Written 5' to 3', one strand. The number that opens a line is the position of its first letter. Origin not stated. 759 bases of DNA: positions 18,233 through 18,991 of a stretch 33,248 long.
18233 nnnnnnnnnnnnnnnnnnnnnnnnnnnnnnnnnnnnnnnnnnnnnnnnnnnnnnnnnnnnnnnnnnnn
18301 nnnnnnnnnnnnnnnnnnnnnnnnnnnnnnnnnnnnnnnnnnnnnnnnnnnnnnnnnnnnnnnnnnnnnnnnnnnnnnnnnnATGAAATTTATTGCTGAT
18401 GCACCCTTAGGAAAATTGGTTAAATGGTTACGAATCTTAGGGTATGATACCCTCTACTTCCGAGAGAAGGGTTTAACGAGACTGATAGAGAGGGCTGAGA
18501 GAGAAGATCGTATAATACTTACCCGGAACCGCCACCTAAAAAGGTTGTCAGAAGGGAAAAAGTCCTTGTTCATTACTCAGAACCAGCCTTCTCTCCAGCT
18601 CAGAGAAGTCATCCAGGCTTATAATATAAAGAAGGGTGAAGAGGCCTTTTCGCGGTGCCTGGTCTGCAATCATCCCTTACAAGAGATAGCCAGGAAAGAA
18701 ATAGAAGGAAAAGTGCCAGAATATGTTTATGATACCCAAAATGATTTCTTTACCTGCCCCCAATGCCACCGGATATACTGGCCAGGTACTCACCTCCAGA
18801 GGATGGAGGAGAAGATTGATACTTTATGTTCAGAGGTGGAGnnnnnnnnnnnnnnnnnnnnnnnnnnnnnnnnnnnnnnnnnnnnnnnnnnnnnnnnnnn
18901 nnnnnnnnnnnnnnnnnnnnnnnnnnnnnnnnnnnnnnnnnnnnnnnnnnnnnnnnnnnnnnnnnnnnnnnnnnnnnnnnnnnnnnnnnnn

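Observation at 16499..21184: Translationally coupled run of nucleic-acid repair/processing genes with TGATG overlaps and near-identical N-termini (MKFIAD / MEFIAD)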

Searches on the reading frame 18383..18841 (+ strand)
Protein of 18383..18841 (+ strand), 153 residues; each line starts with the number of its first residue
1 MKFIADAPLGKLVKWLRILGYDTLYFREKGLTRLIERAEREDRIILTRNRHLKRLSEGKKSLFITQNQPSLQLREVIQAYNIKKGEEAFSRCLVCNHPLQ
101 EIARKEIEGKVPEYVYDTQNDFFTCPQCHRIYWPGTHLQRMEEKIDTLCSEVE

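Call 9: search_protein_families(library=pfam, proteins=[window:18383-18841:+], max_evalue=0.01)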
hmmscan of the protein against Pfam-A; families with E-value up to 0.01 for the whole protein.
window:18383-18841:+ (153 aa): 2 families
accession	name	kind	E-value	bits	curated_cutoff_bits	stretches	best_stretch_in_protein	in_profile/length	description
PF01927.22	Mut7-C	-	6.5e-47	159.7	23.3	1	1-145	1-146/146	Mut7-C RNAse domain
PF18480.7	DUF5615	-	2.9e-05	24.4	23.8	1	1-56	1-62/110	Domain of unknown function (DUF5615)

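Call 11: search_protein_families(library=ncbifam, proteins=[window:18383-18841:+], max_evalue=0.01)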
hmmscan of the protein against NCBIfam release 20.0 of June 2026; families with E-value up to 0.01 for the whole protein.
window:18383-18841:+ (153 aa): 0 families

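Call 36: search_solved_structures(query=window:18383-18841:+, max_evalue=1, show_alignments=1)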
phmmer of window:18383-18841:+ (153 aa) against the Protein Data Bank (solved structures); distinct sequences matched with E-value up to 1: 2.
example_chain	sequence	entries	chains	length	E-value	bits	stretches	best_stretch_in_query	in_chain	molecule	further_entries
5lp8_B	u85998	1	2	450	0.14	15.3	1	4-52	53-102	E3 ubiquitin-protein ligase HUWE1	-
1s24_A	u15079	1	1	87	0.68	13.1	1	88-129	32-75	Rubredoxin 2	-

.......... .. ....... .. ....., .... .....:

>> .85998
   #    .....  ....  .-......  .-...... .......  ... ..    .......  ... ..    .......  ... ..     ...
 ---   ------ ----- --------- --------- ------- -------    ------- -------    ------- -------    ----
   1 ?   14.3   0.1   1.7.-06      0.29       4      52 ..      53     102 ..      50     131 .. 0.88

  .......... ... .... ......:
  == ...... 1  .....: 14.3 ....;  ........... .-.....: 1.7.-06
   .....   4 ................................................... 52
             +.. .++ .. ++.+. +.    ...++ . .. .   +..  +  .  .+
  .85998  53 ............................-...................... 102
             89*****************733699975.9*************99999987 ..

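Call 39: find_homologous_proteins(query=window:18383-18841:+, max_evalue=0.00001)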
Query window:18383-18841:+ (153 aa): 719 proteins with E <= 0.00001 among 732 candidates; the best 120 are listed.
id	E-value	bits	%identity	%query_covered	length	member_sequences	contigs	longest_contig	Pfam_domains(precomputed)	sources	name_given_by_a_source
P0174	9.7e-87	307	90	97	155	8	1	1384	PF01927.23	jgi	jgi:hypothetical protein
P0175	1.5e-75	270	78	99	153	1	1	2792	PF01927.23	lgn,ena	-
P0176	3.2e-69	250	75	97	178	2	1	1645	PF01927.23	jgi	jgi:uncharacterized protein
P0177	1.0e-64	235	72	97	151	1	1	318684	PF01927.23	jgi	jgi:hypothetical protein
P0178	2.7e-54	201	63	95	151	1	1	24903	PF01927.23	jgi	-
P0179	2.6e-43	166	54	97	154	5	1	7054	PF01927.23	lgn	-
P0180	4.5e-43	165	54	97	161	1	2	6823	PF01927.23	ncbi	-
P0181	3.7e-42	162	54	97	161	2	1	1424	PF01927.23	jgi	jgi:uncharacterized protein with PIN domain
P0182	2.4e-41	159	54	97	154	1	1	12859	PF01927.23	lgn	-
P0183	2.7e-41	159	48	97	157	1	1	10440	PF01927.23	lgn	-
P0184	4.3e-41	158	50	97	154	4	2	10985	PF01927.23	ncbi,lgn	-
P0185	5.3e-41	158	49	100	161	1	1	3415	PF01927.23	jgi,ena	-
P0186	6.6e-41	158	52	97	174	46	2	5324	PF01927.23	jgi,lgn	jgi:hypothetical protein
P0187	7.5e-41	158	50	95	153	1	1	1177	PF01927.23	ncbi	-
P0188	8.5e-41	157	50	97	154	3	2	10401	PF01927.23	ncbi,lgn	-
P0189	8.5e-41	157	52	97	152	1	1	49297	PF01927.23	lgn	-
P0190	1.2e-40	157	52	97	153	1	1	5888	PF01927.23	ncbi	-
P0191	1.3e-40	157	52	97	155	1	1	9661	PF01927.23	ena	-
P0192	1.7e-40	156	53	97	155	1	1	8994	PF01927.23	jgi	jgi:uncharacterized protein with PIN domain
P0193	1.7e-40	156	49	97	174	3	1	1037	PF01927.23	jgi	jgi:uncharacterized protein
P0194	1.9e-40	156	51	97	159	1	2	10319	PF01927.23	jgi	jgi:uncharacterized protein with PIN domain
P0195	2.8e-40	156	49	99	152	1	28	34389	PF01927.23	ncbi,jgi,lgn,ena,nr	ncbi:MAG TPA: hypothetical protein EYP21_02850 [Syntrophaceae bacterium]|nr:hypothetical protein [Sy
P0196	3.6e-40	155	50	97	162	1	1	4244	PF01927.23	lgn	-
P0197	3.7e-40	155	52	97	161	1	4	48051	PF01927.23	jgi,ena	-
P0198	4.4e-40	155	52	97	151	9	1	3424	PF01927.23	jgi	jgi:uncharacterized protein with PIN domain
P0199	5.1e-40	155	52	97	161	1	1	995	PF01927.23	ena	-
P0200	5.8e-40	155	52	97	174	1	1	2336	PF01927.23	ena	-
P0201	6.2e-40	155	48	98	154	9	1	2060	PF01927.23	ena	-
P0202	6.2e-40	155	52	97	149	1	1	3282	PF01927.23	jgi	-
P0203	7.1e-40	154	50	97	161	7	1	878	PF01927.23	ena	-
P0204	7.4e-40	154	53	95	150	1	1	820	PF01927.23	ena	-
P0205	8.5e-40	154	52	97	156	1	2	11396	PF01927.23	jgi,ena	-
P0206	8.7e-40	154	48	97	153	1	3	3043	PF01927.23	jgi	jgi:uncharacterized protein with PIN domain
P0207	8.7e-40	154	52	97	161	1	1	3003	PF01927.23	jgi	jgi:hypothetical protein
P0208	9.2e-40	154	50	97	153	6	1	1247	PF01927.23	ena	-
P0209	1.0e-39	154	49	97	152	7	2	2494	PF01927.23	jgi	jgi:uncharacterized protein with PIN domain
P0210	1.0e-39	154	48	97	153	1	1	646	PF01927.23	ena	-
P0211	1.3e-39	154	50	97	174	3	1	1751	PF01927.23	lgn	-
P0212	1.3e-39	153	53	97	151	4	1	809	PF01927.23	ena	-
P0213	1.4e-39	153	52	97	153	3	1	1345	PF01927.23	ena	-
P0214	1.5e-39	153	52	97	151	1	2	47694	PF01927.23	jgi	jgi:uncharacterized protein with PIN domain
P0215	2.0e-39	153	51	97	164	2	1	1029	PF01927.23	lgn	-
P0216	2.3e-39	153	52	97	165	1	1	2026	PF01927.23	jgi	jgi:uncharacterized protein with PIN domain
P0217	2.8e-39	152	50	97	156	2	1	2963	PF01927.23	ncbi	-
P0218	2.8e-39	152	49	97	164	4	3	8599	PF01927.23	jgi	jgi:uncharacterized protein with PIN domain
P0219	3.4e-39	152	51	97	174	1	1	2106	PF01927.23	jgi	jgi:uncharacterized protein with PIN domain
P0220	3.4e-39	152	49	97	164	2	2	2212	PF01927.23,PF18480.8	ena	-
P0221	4.2e-39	152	50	97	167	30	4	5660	PF01927.23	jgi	jgi:uncharacterized protein with PIN domain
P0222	4.7e-39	152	47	95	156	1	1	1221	PF01927.23,PF18480.8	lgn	-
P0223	5.7e-39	151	48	97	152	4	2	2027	PF01927.23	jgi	jgi:uncharacterized protein with PIN domain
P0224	5.9e-39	151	47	97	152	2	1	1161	PF01927.23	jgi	jgi:uncharacterized protein with PIN domain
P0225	6.2e-39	151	48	97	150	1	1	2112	PF01927.23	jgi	jgi:uncharacterized protein with PIN domain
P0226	6.7e-39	151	49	98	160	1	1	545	PF01927.23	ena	-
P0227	6.9e-39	151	52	99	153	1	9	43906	PF01927.23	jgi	jgi:uncharacterized protein with PIN domain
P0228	7.0e-39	151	50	99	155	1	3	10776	PF01927.23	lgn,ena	-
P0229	1.0e-38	151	49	95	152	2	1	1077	PF01927.23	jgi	jgi:uncharacterized protein with PIN domain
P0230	1.2e-38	150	51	97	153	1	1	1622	PF01927.23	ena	-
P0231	1.3e-38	150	50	97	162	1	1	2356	PF01927.23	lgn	-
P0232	1.8e-38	150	48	97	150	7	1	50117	PF01927.23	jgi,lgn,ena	-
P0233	2.0e-38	150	49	95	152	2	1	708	PF01927.23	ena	-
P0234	2.8e-38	149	50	97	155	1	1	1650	PF01927.23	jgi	jgi:hypothetical protein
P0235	3.4e-38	149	51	97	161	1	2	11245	PF01927.23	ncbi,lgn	-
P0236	3.4e-38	149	48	97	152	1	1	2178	PF01927.23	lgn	-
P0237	3.5e-38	149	50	97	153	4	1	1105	PF01927.23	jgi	jgi:uncharacterized protein with PIN domain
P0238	3.6e-38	149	50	93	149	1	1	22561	PF01927.23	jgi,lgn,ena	-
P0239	3.6e-38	149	50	95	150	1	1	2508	PF01927.23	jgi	jgi:hypothetical protein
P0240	4.1e-38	149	49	99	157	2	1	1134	PF01927.23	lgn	-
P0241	4.2e-38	149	47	92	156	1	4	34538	PF01927.23,PF18480.8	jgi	jgi:uncharacterized protein with PIN domain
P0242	4.4e-38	149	47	98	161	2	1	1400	PF01927.23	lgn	-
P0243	4.6e-38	148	45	98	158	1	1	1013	PF01927.23,PF18480.8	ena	-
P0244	4.7e-38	148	45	97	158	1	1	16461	PF01927.23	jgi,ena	-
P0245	5.0e-38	148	48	97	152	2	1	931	PF01927.23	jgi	-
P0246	5.1e-38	148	46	97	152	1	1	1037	PF01927.23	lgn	-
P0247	5.2e-38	148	48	97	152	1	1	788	PF01927.23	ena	-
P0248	5.4e-38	148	46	94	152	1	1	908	PF01927.23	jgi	-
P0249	6.0e-38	148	49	97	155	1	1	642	PF01927.23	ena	-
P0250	6.8e-38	148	51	90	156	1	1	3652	PF01927.23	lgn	-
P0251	9.3e-38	147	50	99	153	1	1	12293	PF01927.23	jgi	jgi:uncharacterized protein with PIN domain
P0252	1.1e-37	147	51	90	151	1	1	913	PF01927.23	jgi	-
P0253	1.2e-37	147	51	97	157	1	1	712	PF01927.23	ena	-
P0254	1.3e-37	147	52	97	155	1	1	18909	PF01927.23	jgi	jgi:hypothetical protein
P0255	1.3e-37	147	48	98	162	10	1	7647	PF01927.23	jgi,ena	-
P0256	1.3e-37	147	48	97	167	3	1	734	PF01927.23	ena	-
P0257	1.3e-37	147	49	95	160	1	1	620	PF01927.23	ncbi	-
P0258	1.3e-37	147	50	97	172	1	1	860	PF01927.23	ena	-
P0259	1.3e-37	147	48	97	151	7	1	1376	PF01927.23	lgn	-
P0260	1.3e-37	147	50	97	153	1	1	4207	PF01927.23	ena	-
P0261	1.4e-37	147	47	97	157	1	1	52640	PF01927.23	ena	-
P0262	1.6e-37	147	51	97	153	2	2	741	PF01927.23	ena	-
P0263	1.8e-37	147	45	99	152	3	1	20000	PF01927.23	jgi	-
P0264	1.8e-37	147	50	93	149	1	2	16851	PF01927.23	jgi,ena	-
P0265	1.8e-37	147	52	95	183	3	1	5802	PF01927.23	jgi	jgi:uncharacterized protein with PIN domain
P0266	1.9e-37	147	48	100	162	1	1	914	PF01927.23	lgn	-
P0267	1.9e-37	146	48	97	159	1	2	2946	PF01927.23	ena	-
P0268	1.9e-37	146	50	98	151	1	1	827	PF01927.23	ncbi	-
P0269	2.4e-37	146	52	97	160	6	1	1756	PF01927.23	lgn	-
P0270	2.4e-37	146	52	97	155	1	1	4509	PF01927.23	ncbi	-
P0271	2.7e-37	146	48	98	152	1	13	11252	PF01927.23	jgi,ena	jgi:hypothetical protein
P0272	2.8e-37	146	46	94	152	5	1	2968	PF01927.23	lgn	-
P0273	3.0e-37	146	44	99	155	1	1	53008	PF01927.23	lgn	-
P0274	3.1e-37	146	52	97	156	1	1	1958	PF01927.23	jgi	-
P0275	3.2e-37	146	51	97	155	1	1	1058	PF01927.23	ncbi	-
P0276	3.4e-37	146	49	95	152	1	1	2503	PF01927.23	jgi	jgi:uncharacterized protein with PIN domain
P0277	3.4e-37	146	47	97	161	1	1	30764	PF01927.23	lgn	-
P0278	3.5e-37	146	48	97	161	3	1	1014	PF01927.23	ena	-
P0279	3.5e-37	146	48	95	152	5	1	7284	PF01927.23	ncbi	-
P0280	3.8e-37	146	46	99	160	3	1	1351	PF01927.23,PF18480.8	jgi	-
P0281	4.1e-37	145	50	97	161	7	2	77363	PF01927.23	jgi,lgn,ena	jgi:uncharacterized protein with PIN domain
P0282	4.8e-37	145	50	97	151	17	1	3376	PF01927.23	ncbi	ncbi:MAG: Mut7-C RNAse domain-containing protein [Thermodesulfobacteriota bacterium]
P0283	4.8e-37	145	45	94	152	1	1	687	PF01927.23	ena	-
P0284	5.6e-37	145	45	99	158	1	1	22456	PF01927.23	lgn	-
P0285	5.7e-37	145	44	97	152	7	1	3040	PF01927.23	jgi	jgi:uncharacterized protein with PIN domain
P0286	5.9e-37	145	52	97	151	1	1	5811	PF01927.23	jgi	jgi:hypothetical protein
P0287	6.0e-37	145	52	97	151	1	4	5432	PF01927.23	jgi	jgi:uncharacterized protein with PIN domain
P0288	6.2e-37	145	49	98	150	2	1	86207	PF01927.23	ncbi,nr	ncbi:MAG: Mut7-C RNAse domain-containing protein [Chloroflexi bacterium]|nr:Mut7-C RNAse domain-cont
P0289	6.4e-37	145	45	94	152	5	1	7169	PF01927.23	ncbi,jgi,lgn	ncbi:MAG: Mut7-C RNAse domain-containing protein [Syntrophobacterales bacterium]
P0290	6.9e-37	145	44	95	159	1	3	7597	PF01927.23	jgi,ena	jgi:hypothetical protein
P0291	7.4e-37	145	47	98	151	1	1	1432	PF01927.23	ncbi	-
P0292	7.4e-37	145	45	99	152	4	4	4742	PF01927.23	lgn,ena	-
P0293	8.2e-37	144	51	90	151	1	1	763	PF01927.23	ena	-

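Call 43: find_related_loci(query=A1, collection=genome_contigs, flank=7000)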
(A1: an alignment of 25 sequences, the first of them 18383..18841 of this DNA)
Query A1 (153 aa) in genome_contigs; peptide patterns used: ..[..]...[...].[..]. (x = any residue, [..] = any of these).
600 stretches matched a pattern (row limit reached: there are more); 594 encode a relative of the query (tblastn E <= 1e-3); the best 80 are kept; 80 distinct loci.
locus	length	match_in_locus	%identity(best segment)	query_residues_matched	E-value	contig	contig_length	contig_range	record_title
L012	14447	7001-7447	50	1-148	3e-47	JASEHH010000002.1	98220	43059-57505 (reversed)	MAG: Thermodesulfobacteriota bacterium isolate Yes70-18 NODE_22_length_98220_cov_56.906942, whole genome shotgun sequenc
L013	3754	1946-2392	52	1-148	5e-46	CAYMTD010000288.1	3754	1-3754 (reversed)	MAG TPA_asm: uncultured Syntrophaceae bacterium isolate binchicken_co274_204 genome assembly, contig: NODE_58107_length_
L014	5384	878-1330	49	1-151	1e-44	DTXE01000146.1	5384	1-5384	MAG TPA_asm: Syntrophaceae bacterium isolate UWMA-0184 k99_16400, whole genome shotgun sequence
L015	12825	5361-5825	48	1-151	5e-44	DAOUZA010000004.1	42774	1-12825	MAG TPA_asm: Dehalococcoidia bacterium isolate CSMAG_941 CSMAG_941_k141_300151_length_42774_cov_53.9727, whole genome sh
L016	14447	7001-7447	52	1-148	1e-43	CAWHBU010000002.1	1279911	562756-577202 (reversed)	MAG: uncultured delta proteobacterium isolate MFD03726.bin.2.155 genome assembly, contig: contig_10498, whole genome sho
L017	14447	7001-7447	49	1-148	1e-43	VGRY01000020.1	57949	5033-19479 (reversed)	MAG: Deltaproteobacteria bacterium isolate K_DeepCast_100m_mx_276 K_DeepCast_100m_mx_276_Ga0194127_10000591, whole genom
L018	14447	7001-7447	48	1-148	1e-43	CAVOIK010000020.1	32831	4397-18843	MAG: uncultured delta proteobacterium isolate MFD10007.bin.2.135 genome assembly, contig: contig_40602, whole genome sho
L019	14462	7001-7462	49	1-153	3e-43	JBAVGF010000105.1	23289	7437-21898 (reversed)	MAG: Thermodesulfobacteriota bacterium isolate MFD06953_ilm_asm_bin13 k127_160429, whole genome shotgun sequence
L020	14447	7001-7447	50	1-148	1e-42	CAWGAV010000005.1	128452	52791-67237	MAG: uncultured delta proteobacterium isolate MFD04408.bin.3.102 genome assembly, contig: contig_13331, whole genome sho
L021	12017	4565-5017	42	1-151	2e-42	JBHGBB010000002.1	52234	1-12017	MAG: bacterium isolate SBS.BIN.55 SBSBIN55_contig_2, whole genome shotgun sequence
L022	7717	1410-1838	49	1-145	3e-42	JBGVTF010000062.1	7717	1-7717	MAG: Anaerolineae bacterium isolate S_237_B7 k127_12849, whole genome shotgun sequence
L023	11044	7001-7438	49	1-145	3e-42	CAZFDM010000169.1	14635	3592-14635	MAG TPA_asm: uncultured Syntrophaceae bacterium isolate SRP231805_co4_41 genome assembly, contig: k141_198338, whole gen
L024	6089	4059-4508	43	2-151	7e-42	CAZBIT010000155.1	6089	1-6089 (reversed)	MAG TPA_asm: uncultured bacterium isolate binchicken_co119_530 genome assembly, contig: NODE_19761_length_6089_cov_5.944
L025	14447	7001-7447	50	1-148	9e-42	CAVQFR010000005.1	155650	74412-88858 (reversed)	MAG: uncultured delta proteobacterium isolate MFD05942.bin.3.282 genome assembly, contig: contig_12492, whole genome sho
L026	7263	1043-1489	50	1-148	1e-41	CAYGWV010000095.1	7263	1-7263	MAG TPA_asm: uncultured Syntrophaceae bacterium isolate ERP119294_co2_516 genome assembly, contig: k141_4886752, whole g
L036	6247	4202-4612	49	2-137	5e-40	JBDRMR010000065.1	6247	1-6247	MAG: Candidatus Omnitrophota bacterium isolate MEGAHIT-group-1.84 k141_5796713, whole genome shotgun sequence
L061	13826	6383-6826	42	1-148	4e-37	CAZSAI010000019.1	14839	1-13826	MAG TPA_asm: uncultured Planctomycetia bacterium isolate binchicken_co19_531 genome assembly, contig: NODE_6618_length_1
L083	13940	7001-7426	43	1-142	6e-36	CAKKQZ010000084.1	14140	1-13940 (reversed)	Omnitrophica bacterium GWA2_41_15 isolate Hainich-H51-bin231-1 genome assembly, contig: H51-bin231_1_Hain_H51_02um_R1_19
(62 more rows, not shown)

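Call 59: predict_structure(alignment_id=A1)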
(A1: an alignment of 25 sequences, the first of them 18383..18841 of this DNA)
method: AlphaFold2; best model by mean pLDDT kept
length: 153 residues; sequences in the alignment: 25
mean_pLDDT: 92.3   pTM: 0.83
mean pLDDT of the five models: 92.3, 90.7, 90.2, 89.7, 88.8
residues with pLDDT >= 90: 123; 70-90: 27; 50-70: 3; < 50: 0
segments of 3 or more residues with pLDDT < 50: none
pLDDT, mean of each block of 10 residues (from residue 1): 94 94 92 95 96 94 95 94 84 95 95 94 96 86 86 69
secondary structure, 60 per line:
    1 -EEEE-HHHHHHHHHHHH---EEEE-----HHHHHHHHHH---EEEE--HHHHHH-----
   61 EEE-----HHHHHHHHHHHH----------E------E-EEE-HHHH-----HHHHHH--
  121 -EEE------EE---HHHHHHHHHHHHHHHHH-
elements in order: E2-5 H7-18 E22-25 H31-40 E44-47 H50-55 E61-63 H69-80 E100-102 H104-107 H113-118 E122-124 H136-152

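Call 75: search_protein_families(library=padloc, proteins=[window:18383-18841:+], max_evalue=0.01)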
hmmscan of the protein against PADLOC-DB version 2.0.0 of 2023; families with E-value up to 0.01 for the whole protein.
window:18383-18841:+ (153 aa): 0 families

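Call 76: search_protein_families(library=pfam, proteins=[L083:4250-4798:+, L083:4802-5740:+, L083:5727-7001:+, L083:7001-7450:+, L083:7453-8688:+, L083:8943-9398:+, L083:9383-10951:+, L061:8123-8611:+, L061:9261-10388:+, L061:10415-13642:+], max_evalue=0.0001)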
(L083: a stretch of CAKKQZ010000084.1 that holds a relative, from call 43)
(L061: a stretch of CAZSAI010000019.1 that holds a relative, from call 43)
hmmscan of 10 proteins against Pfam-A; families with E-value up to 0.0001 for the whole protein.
L083:4250-4798:+ (183 aa): 1 family
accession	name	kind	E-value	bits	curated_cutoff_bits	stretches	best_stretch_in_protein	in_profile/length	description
PF00156.33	Pribosyltran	-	1.1e-21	77.2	26.3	1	10-169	4-156/158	Phosphoribosyl transferase domain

L083:4802-5740:+ (313 aa): 2 families
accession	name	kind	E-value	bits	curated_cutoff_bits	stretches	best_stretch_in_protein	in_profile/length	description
PF02729.26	OTCace_N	-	1.2e-45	155.6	29.9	1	6-149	1-148/148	Aspartate/ornithine carbamoyltransferase, carbamoyl-P binding domain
PF00185.30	OTCace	-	9.1e-29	101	29.4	1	155-301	1-156/157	Aspartate/ornithine carbamoyltransferase, Asp/Orn binding domain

L083:5727-7001:+ (425 aa): 3 families
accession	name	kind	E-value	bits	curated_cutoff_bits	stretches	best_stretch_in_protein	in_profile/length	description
PF01979.26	Amidohydro_1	-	8.7e-32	111.1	25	1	51-420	1-344/345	Amidohydrolase family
PF12890.13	DHOase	-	1.2e-14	55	21.2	1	50-238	2-142/142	Dihydro-orotase-like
PF07969.17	Amidohydro_3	-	3.6e-12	47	29.7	1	341-422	403-472/472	Amidohydrolase family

L083:7001-7450:+ (150 aa): 1 family
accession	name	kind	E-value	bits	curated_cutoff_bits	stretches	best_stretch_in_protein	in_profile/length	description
PF01927.22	Mut7-C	-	4.4e-43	147.3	23.3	1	1-143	1-144/146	Mut7-C RNAse domain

L083:7453-8688:+ (412 aa): 0 families

L083:8943-9398:+ (152 aa): 2 families
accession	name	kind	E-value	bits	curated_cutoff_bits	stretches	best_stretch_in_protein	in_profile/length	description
PF18306.6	LDcluster4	-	1.5e-41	141.9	26.3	1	4-139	2-137/151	SLOG cluster4 family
PF03641.19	Lysine_decarbox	-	6.8e-06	26.7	27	1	45-116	1-74/131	Possible lysine decarboxylase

L083:9383-10951:+ (523 aa): 7 families
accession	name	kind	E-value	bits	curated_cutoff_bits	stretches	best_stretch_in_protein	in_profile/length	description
PF25596.1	CPSase_L_D1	-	5.6e-50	168.6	27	1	7-118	2-117/118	Carbamoyl phosphate synthase preATP-grasp domain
PF02786.22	CPSase_L_D2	-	1.4e-38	133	19.8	1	122-323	1-209/211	Carbamoyl-phosphate synthase L chain, ATP binding domain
PF02142.27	MGS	-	7.9e-23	80.9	24.1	1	405-490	2-94/94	MGS-like domain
PF07478.18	Dala_Dala_lig_C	-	1.5e-09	38.1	24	1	149-292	28-174/204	D-ala D-ala ligase C-terminus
PF02222.28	ATP-grasp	-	5.9e-09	36.3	27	1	129-294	2-163/179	ATP-grasp domain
PF15632.11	ATPgrasp_Ter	-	3.1e-08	33.9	29.1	1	256-323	48-114/131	ATP-grasp in the biosynthetic pathway with Ter operon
PF02655.19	ATP-grasp_3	-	2.8e-06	27.9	23.2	1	126-294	7-157/160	ATP-grasp domain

L061:8123-8611:+ (163 aa): 1 family
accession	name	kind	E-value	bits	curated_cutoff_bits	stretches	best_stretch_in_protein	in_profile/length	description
PF03358.20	FMN_red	-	1.7e-06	28.1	24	1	1-137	1-141/152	NADPH-dependent FMN reductase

L061:9261-10388:+ (376 aa): 3 families
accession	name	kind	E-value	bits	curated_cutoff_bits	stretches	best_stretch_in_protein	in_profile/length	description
PF00988.28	CPSase_sm_chain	-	4.9e-54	181.9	27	1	6-131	1-126/126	Carbamoyl-phosphate synthase small chain, CPSase domain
PF00117.34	GATase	-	8e-44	150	22.8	1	185-367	1-188/190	Glutamine amidotransferase class-I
PF07722.19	Peptidase_C26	-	4.1e-06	27.2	20.5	0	256-350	103-218/219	Peptidase C26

L061:10415-13642:+ (1076 aa): 10 families
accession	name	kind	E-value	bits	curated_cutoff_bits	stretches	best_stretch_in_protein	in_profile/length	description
PF02786.22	CPSase_L_D2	-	1.7e-109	364.7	19.8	2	128-333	1-210/211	Carbamoyl-phosphate synthase L chain, ATP binding domain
PF25596.1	CPSase_L_D1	-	1.2e-100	332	27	2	559-670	2-117/118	Carbamoyl phosphate synthase preATP-grasp domain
PF02787.25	CPSase_L_D3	-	1.2e-29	102.5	26.6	1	430-506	2-79/80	Carbamoyl-phosphate synthetase large chain, oligomerisation domain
PF02142.27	MGS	-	2.2e-22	79.5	24.1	1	957-1042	2-94/94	MGS-like domain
PF02222.28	ATP-grasp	-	4.4e-17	62.7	27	2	681-846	2-163/179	ATP-grasp domain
PF07478.18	Dala_Dala_lig_C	-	1.2e-15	58.1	24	2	702-844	29-174/204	D-ala D-ala ligase C-terminus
PF15632.11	ATPgrasp_Ter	-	7.3e-13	48.9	29.1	1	808-873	48-112/131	ATP-grasp in the biosynthetic pathway with Ter operon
PF02655.19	ATP-grasp_3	-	1.9e-09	38.2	23.2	0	675-846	4-157/160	ATP-grasp domain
PF01071.24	GARS_A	-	2.1e-05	24.9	27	0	678-773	6-105/194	Phosphoribosylglycinamide synthetase, ATP-grasp (A) domain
PF13549.11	ATP-grasp_5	-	2.4e-05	24.2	27.6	0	677-714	14-51/221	ATP-grasp domain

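Call 79: find_encoding_contigs(protein=P0182, flank=5000, max_places=1)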
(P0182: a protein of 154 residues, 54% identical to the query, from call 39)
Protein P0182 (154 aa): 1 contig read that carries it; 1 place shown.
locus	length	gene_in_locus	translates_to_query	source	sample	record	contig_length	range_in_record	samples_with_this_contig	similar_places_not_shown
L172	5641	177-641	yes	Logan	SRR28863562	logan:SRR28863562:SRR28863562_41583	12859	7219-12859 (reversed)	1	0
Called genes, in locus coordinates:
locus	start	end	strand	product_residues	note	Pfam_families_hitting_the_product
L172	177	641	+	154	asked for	PF01927:Mut7-C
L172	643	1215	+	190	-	PF03602:Cons_hypoth95, PF05175:MTS (weak)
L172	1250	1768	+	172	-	PF01467:CTP_transf_like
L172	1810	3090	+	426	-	PF06888:Put_Phosphatase, PF12710:HAD, PF00702:Hydrolase, PF12710:HAD (weak), PF13419:HAD_2, PF13242:Hydrolase_like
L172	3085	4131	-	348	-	PF00248:Aldo_ket_red, PF13237:Fer4_10 (faint), PF13187:Fer4_9 (weak), PF13534:Fer4_17 (weak)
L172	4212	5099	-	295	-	PF09754:PAC2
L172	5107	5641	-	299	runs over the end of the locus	PF01259:SAICAR_synt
